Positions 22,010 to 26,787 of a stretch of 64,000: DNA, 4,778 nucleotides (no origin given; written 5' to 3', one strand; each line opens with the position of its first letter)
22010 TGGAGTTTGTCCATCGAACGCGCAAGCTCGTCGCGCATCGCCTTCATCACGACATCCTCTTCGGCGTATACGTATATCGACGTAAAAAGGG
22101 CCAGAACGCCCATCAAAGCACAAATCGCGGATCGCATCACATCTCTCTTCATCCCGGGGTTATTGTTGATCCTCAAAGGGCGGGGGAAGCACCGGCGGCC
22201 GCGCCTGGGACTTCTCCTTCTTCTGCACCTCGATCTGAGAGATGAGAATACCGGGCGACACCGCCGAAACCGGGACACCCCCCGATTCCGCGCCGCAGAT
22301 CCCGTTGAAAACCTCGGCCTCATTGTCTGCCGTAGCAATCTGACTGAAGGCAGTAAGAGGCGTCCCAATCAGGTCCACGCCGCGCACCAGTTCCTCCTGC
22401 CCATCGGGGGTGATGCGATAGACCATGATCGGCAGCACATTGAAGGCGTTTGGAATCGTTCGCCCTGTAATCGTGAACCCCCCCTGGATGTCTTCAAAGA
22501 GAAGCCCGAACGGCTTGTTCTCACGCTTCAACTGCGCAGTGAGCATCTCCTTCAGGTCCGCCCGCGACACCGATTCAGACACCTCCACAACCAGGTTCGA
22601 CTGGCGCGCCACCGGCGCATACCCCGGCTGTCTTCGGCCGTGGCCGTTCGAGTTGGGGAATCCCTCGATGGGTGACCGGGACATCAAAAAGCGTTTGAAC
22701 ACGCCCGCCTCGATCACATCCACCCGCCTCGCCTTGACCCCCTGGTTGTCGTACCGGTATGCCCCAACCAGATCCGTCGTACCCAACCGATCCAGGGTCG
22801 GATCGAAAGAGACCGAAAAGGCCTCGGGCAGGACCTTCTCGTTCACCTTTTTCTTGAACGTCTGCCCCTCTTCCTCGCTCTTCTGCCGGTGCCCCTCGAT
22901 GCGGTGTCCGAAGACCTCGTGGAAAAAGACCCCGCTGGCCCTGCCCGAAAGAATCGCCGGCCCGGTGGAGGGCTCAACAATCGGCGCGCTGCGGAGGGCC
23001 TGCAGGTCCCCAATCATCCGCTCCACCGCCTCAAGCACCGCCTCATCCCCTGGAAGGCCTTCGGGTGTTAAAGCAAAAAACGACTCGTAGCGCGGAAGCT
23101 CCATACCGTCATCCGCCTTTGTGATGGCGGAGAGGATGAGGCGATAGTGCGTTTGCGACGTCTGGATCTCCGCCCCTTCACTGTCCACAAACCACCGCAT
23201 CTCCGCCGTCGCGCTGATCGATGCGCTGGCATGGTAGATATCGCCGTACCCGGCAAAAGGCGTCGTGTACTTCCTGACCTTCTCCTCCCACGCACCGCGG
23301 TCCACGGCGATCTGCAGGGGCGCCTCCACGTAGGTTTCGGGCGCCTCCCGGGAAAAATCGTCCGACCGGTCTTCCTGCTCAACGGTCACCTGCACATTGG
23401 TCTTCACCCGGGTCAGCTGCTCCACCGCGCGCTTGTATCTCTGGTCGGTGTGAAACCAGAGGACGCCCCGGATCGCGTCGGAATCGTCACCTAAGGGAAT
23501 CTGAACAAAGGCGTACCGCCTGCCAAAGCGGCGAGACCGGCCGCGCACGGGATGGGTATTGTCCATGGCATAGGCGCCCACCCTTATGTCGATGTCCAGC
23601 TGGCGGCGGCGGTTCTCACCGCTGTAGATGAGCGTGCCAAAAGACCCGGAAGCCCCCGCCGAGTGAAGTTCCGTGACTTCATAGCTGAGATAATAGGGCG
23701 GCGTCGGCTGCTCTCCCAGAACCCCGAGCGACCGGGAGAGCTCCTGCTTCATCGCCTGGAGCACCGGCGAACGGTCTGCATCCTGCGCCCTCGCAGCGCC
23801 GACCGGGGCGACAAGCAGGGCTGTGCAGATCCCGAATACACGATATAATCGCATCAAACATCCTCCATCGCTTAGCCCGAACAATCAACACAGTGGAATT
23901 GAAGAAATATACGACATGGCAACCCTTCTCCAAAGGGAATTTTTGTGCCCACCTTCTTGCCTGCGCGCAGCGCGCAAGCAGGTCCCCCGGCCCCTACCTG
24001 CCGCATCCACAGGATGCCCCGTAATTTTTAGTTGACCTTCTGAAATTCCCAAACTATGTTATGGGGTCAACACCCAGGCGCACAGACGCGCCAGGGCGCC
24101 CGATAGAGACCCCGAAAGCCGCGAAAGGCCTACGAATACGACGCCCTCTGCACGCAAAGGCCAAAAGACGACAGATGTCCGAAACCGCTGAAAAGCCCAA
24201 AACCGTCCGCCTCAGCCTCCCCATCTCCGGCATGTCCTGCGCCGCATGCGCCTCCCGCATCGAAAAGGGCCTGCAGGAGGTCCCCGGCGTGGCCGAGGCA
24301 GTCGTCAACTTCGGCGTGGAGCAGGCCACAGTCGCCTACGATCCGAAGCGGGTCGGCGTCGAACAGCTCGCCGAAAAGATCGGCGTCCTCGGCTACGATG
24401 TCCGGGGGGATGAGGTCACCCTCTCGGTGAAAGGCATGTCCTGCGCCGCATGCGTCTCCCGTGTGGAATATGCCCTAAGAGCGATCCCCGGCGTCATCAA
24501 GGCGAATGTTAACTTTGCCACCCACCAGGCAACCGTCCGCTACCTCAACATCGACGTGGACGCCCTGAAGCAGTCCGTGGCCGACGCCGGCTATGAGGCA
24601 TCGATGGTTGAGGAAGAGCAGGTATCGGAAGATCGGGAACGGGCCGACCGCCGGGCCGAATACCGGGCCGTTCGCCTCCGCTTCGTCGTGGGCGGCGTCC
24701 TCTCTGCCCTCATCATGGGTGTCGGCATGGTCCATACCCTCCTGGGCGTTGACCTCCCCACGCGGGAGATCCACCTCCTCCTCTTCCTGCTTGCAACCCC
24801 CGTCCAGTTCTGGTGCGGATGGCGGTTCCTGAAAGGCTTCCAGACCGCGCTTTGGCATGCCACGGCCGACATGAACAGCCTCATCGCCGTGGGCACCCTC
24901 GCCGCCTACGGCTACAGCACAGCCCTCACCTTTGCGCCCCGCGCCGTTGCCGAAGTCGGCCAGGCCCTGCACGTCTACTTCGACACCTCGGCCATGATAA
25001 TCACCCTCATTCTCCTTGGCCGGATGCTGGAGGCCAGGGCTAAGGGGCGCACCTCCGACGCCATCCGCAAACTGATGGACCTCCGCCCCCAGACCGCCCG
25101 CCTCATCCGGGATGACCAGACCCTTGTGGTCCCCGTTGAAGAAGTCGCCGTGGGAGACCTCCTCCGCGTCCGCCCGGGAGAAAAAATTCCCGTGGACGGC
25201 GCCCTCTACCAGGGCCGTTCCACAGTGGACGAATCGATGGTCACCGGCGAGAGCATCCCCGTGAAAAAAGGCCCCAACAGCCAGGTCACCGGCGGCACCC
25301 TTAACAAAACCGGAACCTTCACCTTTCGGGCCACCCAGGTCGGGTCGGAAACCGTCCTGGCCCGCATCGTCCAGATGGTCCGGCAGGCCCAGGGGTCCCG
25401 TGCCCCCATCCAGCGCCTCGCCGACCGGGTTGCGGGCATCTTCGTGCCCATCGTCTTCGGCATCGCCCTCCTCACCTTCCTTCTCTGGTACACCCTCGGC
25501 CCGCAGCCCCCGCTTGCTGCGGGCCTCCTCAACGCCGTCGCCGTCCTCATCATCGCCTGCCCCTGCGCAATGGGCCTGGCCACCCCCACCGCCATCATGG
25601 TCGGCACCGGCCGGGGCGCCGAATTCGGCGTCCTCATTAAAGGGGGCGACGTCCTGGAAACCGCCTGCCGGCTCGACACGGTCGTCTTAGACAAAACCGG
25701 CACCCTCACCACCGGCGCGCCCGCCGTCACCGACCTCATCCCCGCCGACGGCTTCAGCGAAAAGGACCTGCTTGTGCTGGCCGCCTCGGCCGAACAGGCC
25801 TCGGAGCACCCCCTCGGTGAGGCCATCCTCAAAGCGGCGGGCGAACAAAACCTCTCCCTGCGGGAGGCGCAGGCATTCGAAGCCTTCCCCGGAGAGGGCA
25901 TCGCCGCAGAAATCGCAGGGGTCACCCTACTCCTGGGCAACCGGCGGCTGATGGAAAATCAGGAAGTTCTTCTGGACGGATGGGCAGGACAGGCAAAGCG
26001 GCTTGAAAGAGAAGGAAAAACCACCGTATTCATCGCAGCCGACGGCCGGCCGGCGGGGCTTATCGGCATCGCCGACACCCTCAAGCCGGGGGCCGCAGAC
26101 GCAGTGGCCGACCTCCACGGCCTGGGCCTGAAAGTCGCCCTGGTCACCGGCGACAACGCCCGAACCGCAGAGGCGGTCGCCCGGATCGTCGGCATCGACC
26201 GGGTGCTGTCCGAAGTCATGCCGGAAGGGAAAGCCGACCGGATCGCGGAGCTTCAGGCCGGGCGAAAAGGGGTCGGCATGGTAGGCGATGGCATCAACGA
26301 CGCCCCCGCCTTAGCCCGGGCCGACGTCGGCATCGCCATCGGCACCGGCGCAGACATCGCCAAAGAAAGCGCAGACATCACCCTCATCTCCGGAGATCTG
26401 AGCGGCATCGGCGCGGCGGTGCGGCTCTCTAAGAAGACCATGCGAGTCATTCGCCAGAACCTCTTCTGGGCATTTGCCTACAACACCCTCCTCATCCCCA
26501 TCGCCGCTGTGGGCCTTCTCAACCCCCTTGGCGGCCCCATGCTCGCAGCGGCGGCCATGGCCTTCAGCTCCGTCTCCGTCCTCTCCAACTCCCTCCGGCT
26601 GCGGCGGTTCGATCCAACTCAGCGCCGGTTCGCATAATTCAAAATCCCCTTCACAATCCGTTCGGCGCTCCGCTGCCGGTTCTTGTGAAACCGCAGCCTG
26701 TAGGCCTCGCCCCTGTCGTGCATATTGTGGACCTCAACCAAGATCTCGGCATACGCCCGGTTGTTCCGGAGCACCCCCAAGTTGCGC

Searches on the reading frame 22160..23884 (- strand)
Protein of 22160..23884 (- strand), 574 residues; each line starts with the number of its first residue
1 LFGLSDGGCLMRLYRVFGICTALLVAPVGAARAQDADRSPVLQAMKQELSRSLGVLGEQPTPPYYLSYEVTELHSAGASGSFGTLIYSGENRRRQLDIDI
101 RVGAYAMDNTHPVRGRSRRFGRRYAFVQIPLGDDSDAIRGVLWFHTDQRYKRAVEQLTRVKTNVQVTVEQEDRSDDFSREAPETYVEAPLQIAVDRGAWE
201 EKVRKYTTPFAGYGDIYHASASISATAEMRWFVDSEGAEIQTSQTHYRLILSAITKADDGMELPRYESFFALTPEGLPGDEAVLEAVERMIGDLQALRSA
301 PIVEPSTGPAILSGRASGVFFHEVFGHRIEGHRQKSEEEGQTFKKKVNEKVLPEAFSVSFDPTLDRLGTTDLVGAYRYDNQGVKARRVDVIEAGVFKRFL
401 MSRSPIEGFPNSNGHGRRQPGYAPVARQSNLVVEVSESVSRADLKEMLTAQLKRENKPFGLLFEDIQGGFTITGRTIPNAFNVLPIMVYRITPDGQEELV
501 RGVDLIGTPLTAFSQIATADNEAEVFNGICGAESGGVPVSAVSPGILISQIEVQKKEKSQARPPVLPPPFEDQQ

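Call 74: search_protein_families(library=pfam, proteins=[window:22160-23884:-], max_evalue=0.00001)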
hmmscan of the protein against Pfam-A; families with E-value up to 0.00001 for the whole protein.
window:22160-23884:- (574 aa): 1 family
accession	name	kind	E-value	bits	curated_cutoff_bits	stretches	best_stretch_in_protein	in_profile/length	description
PF19289.4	PmbA_TldD_3rd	-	1.2e-24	87.2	22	1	308-554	4-219/220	PmbA/TldA metallopeptidase C-terminal domain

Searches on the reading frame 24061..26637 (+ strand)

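Call 74: search_protein_families(library=pfam, proteins=[window:24061-26637:+], max_evalue=0.00001)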
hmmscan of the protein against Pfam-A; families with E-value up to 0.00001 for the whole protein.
window:24061-26637:+ (858 aa): 3 families
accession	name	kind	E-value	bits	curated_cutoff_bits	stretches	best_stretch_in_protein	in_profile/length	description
PF00122.25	E1-E2_ATPase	-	1.5e-57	194.5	28.1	1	341-521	2-180/181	E1-E2 ATPase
PF00702.32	Hydrolase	-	7.4e-37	128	26.4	1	539-755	2-191/191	haloacid dehalogenase-like hydrolase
PF00403.32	HMA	-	6.6e-33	113.3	24.8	2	54-113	3-62/62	Heavy-metal-associated domain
